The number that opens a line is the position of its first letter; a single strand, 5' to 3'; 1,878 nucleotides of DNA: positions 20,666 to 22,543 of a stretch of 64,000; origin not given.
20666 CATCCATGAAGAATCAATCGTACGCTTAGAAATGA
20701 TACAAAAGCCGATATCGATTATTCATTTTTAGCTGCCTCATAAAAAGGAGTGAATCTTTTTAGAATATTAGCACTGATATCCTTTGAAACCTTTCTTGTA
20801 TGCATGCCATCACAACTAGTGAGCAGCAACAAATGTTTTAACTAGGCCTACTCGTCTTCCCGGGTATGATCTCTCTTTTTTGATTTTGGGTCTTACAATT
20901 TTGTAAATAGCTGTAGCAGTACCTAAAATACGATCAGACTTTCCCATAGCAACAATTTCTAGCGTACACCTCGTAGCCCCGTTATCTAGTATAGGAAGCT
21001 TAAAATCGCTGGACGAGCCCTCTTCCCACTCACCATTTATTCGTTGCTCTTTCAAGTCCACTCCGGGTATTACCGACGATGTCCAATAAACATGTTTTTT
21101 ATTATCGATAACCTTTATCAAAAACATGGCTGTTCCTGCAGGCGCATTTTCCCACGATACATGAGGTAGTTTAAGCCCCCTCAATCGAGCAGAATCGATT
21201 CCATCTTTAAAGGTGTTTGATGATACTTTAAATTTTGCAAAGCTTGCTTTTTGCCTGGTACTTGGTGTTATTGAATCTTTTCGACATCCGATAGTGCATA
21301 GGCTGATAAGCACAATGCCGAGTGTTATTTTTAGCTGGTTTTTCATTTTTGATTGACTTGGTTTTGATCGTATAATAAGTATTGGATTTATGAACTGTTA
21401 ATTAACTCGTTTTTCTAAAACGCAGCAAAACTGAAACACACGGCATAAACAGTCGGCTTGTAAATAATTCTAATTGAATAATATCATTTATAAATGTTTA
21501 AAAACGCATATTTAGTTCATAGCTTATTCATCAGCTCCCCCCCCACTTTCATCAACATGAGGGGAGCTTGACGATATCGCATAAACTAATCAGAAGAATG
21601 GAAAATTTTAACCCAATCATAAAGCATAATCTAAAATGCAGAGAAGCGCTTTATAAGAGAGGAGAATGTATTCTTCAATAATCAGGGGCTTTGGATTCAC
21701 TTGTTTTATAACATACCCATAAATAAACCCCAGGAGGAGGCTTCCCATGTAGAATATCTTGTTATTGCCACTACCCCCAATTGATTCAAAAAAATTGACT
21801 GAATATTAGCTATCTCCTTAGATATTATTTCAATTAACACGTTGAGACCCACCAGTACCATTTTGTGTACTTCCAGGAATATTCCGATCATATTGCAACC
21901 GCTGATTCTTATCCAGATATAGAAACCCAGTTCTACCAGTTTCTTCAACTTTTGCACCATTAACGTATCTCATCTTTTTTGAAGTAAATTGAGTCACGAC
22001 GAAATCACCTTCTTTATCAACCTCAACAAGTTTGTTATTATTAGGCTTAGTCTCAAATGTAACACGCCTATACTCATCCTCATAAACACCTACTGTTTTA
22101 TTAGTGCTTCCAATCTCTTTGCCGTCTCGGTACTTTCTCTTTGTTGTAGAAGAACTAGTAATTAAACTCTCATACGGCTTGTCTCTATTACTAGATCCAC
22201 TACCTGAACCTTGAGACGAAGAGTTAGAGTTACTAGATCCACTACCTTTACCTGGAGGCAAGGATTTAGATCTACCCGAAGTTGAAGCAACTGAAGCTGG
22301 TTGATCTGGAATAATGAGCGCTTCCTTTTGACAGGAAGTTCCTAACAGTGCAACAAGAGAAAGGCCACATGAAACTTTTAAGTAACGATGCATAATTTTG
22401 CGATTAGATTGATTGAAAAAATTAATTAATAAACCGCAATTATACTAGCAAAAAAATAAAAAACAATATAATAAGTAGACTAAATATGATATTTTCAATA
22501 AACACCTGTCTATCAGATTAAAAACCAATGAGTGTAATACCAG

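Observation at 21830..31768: Six-member cassette lipoprotein family: conserved ends, hypervariable low-complexity cores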

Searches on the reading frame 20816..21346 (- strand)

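Call 5: search_protein_families(library=pfam, proteins=[window:20816-21346:-], max_evalue=0.1)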
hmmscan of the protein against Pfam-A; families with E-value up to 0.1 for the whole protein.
window:20816-21346:- (176 aa): 0 families

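Call 6: search_protein_families(library=ncbifam, proteins=[window:20816-21346:-], max_evalue=0.1)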
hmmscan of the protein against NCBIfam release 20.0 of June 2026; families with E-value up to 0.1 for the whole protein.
window:20816-21346:- (176 aa): 0 families

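Call 71: search_protein_families(library=padloc, proteins=[window:20816-21346:-], max_evalue=0.01)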
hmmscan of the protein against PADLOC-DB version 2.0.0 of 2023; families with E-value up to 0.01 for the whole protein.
window:20816-21346:- (176 aa): 1 family
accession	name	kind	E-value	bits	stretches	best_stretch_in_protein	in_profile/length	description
PDLC04062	PD-T4-6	-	0.0072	13.4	1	36-115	295-374/450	-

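Call 72: search_protein_families(library=phrogs, proteins=[window:20816-21346:-], max_evalue=0.01)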
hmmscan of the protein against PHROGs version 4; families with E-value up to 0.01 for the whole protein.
window:20816-21346:- (176 aa): 0 families

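Call 81: search_protein_families(library=pfam, proteins=[window:20816-21346:-], max_evalue=5)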
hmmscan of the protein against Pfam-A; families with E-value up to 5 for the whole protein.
window:20816-21346:- (176 aa): 0 families

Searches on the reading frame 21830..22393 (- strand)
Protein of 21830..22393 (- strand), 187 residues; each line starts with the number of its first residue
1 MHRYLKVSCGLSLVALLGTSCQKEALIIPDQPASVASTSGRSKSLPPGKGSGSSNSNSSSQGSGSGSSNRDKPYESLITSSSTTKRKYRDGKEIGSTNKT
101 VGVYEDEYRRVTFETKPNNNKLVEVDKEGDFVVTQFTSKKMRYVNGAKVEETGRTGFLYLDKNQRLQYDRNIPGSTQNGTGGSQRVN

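Call 5: search_protein_families(library=pfam, proteins=[window:21830-22393:-], max_evalue=0.1)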
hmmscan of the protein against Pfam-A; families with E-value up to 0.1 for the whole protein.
window:21830-22393:- (187 aa): 0 families

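Call 6: search_protein_families(library=ncbifam, proteins=[window:21830-22393:-], max_evalue=0.1)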
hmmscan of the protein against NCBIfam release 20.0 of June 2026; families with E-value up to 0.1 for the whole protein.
window:21830-22393:- (187 aa): 2 families
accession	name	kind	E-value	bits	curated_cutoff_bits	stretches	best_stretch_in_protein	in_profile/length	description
NF047771.1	LIC_11490_fam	equivalog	0.02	14.9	100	1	49-170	34-147/235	LIC_11490 family protein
NF010256.0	PRK13702.1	subfamily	0.086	12.9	87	0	76-99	6-29/85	replication regulatory protein RepA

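Call 63: predict_structure(protein=window:21830-22393:-)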
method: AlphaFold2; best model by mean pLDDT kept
length: 187 residues; sequences in the alignment: 1
mean_pLDDT: 46.0   pTM: 0.23
mean pLDDT of the five models: 46.0, 44.8, 43.4, 39.3, 35.5
residues with pLDDT >= 90: 0; 70-90: 15; 50-70: 51; < 50: 121
segments of 3 or more residues with pLDDT < 50: 1-78, 109-111, 116-133, 160-162, 173-187
pLDDT, mean of each block of 10 residues (from residue 1): 30 33 34 37 39 42 36 43 65 67 51 46 35 54 76 60 54 39 28
secondary structure, 60 per line:
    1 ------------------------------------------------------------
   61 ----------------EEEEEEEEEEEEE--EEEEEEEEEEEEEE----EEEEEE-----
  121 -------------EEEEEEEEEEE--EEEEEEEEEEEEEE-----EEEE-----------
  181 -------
elements in order: E77-89 E92-105 E110-115 E134-144 E147-160 E166-169
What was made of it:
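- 21830..22393 (-): Gene A, 187 aa. Lipoprotein signal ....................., then QKEA; the tail ends GSQRVN. Single-sequence AF2 (mean pLDDT 46): pLDDT below 50 for residues 1-78, beta hairpins at 77-169 with ten-residue block means of 35-76 (call 63).
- Disorder: AF2 gives pLDDT below 50 for residues 1-78 of A (call 63).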

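Call 71: search_protein_families(library=padloc, proteins=[window:21830-22393:-], max_evalue=0.01)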
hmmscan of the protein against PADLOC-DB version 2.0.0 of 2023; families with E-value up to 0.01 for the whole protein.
window:21830-22393:- (187 aa): 0 families

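Call 72: search_protein_families(library=phrogs, proteins=[window:21830-22393:-], max_evalue=0.01)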
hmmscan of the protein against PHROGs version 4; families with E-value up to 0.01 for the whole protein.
window:21830-22393:- (187 aa): 0 families
